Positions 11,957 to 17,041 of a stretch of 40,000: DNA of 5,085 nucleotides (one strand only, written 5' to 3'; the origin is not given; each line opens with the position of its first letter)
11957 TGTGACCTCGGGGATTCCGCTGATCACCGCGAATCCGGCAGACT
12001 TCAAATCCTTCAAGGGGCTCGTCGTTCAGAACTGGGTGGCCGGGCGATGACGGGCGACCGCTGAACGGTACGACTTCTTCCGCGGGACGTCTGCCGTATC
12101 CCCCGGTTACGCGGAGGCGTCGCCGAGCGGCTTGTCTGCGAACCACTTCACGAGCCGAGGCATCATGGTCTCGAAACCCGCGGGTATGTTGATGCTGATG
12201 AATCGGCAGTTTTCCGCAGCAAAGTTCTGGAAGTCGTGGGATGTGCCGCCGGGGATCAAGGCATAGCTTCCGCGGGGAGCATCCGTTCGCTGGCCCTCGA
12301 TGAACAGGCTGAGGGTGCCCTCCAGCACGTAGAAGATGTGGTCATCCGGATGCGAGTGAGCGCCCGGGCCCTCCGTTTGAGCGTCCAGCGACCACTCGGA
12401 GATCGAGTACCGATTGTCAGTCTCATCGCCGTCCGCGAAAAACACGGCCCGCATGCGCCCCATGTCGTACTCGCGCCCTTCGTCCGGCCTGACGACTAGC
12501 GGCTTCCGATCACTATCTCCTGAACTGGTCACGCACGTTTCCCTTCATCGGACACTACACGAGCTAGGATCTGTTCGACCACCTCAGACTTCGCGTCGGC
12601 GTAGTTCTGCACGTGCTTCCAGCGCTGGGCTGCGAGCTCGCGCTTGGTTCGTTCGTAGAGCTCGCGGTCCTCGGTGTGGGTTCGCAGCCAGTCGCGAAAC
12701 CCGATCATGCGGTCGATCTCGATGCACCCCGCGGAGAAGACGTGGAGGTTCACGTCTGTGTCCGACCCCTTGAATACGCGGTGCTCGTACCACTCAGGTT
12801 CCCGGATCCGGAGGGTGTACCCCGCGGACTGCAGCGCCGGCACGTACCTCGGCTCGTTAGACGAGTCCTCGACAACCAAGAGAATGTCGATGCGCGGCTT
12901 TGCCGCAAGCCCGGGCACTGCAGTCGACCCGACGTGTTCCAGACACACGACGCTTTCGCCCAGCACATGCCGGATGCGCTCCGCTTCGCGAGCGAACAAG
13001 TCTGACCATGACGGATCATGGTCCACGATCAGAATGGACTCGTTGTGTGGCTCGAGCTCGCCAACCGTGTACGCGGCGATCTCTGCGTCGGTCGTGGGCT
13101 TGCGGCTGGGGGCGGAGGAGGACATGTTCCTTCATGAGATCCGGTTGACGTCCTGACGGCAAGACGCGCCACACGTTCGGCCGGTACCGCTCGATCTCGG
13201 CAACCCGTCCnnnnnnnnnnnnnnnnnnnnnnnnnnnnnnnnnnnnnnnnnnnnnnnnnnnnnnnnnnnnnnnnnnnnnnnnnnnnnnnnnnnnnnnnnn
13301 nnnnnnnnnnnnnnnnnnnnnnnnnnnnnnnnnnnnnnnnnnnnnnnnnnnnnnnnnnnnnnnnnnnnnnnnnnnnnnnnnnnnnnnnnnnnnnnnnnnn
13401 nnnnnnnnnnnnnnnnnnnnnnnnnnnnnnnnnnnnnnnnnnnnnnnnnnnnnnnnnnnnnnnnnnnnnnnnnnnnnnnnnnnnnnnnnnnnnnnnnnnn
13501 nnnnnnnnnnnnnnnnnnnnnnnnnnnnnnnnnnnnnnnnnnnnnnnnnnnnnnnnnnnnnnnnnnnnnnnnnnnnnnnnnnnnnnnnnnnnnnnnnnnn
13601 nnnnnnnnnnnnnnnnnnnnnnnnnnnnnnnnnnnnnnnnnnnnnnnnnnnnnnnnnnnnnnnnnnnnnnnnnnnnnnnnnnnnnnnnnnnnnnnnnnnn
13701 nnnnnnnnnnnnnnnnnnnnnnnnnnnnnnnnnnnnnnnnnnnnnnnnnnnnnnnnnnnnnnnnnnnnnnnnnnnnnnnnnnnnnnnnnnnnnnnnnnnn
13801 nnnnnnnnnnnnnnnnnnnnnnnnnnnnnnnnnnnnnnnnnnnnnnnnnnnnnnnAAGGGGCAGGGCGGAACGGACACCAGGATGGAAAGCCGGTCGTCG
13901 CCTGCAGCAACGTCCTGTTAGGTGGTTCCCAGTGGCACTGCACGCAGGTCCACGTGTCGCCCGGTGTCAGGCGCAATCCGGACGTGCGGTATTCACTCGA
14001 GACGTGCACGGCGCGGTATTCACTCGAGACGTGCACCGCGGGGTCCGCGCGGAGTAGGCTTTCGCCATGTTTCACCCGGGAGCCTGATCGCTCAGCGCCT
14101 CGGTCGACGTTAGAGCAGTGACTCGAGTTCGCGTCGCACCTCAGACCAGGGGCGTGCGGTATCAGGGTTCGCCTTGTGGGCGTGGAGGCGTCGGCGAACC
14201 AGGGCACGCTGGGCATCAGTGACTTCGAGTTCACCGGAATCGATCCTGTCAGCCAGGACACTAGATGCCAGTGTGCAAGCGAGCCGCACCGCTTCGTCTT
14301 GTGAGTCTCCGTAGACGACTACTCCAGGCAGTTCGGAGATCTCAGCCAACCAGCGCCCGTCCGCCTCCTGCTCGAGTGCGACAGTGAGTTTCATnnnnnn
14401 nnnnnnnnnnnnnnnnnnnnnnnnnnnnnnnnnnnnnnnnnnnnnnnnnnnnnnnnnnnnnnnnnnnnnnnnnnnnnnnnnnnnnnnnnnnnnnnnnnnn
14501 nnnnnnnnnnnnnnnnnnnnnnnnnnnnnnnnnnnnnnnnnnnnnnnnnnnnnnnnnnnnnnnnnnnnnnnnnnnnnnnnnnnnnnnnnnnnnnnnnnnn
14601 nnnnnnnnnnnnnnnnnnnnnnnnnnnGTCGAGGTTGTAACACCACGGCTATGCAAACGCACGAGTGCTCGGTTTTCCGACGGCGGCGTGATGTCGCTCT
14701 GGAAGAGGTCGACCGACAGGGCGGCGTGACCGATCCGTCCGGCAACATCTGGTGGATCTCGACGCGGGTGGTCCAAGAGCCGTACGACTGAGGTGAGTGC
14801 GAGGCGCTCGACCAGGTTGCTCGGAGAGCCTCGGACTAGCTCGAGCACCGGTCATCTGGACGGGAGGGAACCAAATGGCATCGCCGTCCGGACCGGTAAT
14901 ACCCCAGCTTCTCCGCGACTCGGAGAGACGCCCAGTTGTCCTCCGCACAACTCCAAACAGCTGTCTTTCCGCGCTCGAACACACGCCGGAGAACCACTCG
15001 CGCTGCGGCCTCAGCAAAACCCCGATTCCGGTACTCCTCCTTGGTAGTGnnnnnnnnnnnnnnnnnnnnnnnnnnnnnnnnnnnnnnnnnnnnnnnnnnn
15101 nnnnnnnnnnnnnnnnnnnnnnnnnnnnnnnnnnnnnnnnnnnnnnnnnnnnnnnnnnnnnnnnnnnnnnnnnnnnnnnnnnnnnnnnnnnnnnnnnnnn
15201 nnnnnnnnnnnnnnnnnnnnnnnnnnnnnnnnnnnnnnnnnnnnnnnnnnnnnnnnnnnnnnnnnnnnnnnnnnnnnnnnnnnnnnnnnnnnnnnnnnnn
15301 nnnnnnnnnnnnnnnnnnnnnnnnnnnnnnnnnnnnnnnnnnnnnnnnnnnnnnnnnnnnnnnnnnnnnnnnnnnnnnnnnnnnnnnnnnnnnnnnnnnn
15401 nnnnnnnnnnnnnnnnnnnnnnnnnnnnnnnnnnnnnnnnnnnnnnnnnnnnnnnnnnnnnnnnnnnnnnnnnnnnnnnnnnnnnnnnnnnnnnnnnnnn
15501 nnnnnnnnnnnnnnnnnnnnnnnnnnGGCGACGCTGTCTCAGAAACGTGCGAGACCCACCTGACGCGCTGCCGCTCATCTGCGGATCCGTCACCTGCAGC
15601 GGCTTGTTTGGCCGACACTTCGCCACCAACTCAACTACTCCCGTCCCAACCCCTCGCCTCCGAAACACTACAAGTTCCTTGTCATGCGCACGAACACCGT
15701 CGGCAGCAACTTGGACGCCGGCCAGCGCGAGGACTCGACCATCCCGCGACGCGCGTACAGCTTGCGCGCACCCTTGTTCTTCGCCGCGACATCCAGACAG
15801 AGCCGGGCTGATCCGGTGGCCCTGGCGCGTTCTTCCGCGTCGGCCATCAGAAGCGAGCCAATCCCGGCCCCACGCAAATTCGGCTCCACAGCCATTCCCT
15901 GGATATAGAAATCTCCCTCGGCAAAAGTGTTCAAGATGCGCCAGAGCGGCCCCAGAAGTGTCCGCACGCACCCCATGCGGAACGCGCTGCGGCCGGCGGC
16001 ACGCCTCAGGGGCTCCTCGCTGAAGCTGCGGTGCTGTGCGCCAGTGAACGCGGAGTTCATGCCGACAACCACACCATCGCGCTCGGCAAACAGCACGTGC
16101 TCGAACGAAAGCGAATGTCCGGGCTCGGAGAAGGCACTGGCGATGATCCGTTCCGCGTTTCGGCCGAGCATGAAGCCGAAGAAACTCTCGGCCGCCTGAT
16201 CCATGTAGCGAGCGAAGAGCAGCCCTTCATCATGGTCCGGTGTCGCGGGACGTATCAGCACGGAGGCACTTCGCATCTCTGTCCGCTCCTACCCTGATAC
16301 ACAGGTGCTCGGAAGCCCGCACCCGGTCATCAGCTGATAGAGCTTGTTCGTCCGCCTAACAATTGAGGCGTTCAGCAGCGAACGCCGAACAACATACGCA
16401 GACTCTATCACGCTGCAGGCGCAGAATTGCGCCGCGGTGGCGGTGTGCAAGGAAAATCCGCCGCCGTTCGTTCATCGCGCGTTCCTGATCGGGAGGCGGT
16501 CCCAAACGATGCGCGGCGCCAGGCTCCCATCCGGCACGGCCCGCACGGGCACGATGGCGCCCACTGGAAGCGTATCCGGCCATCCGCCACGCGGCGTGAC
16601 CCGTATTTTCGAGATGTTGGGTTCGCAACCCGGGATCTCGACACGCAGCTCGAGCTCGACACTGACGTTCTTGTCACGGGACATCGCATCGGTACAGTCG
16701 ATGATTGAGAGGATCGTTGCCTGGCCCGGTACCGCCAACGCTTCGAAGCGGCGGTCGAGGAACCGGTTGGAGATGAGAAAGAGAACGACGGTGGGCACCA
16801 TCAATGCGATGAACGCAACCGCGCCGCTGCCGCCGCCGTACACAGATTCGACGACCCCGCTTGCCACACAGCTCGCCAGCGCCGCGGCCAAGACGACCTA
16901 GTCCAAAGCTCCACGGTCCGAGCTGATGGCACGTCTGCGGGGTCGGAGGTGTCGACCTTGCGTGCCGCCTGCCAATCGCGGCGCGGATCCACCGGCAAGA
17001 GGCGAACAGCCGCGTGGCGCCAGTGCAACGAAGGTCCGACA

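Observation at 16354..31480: attC sites are unusually long (186-213 bp), near-uniform, and fall into two length classes differing by a 26-nt hairpin insert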

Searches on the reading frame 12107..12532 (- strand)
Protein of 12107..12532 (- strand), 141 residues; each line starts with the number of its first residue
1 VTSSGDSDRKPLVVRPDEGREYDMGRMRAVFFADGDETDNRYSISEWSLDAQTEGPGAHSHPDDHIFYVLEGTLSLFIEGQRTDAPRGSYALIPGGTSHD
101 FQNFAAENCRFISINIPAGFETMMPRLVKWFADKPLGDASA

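Call 15: search_protein_families(library=pfam, proteins=[window:12107-12532:-])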
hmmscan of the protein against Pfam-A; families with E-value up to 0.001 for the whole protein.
window:12107-12532:- (141 aa): 4 families
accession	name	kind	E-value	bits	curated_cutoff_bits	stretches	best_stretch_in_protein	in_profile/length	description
PF07883.17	Cupin_2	-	7.8e-14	51.6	27.2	1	48-114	4-69/70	Cupin domain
PF02311.25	AraC_binding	-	9e-07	29.1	21.1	1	55-118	15-78/135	AraC-like ligand binding domain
PF06249.18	EutQ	-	2.1e-05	24.8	21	1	64-120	96-150/152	Ethanolamine utilisation protein EutQ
PF12973.13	Cupin_7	-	4e-05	23.8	27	1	58-111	48-97/105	ChrR Cupin-like domain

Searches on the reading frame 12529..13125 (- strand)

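Call 15: search_protein_families(library=pfam, proteins=[window:12529-13125:-])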
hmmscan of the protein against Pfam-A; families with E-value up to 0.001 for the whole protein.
window:12529-13125:- (198 aa): 1 family
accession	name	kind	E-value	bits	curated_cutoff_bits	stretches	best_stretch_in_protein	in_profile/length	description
PF04229.20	GrpB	-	3.6e-52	177.2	25.5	1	31-189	2-159/159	GrpB protein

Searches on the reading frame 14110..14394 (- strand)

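Call 15: search_protein_families(library=pfam, proteins=[window:14110-14394:-])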
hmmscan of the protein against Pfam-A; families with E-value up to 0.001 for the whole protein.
window:14110-14394:- (94 aa): 1 family
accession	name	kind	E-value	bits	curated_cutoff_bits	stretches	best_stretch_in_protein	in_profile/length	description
PF09720.15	Unstab_antitox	-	6.8e-07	29.7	23.3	1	47-86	14-54/54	Putative addiction module component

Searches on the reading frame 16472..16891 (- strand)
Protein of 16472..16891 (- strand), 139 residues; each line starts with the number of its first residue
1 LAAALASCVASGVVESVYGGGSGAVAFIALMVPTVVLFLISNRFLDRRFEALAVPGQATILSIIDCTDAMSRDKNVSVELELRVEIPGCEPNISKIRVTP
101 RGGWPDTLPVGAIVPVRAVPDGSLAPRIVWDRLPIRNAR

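Call 52: search_protein_families(library=pfam, proteins=[window:16472-16891:-], max_evalue=0.01)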
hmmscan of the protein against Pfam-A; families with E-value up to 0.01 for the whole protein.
window:16472-16891:- (139 aa): 0 families
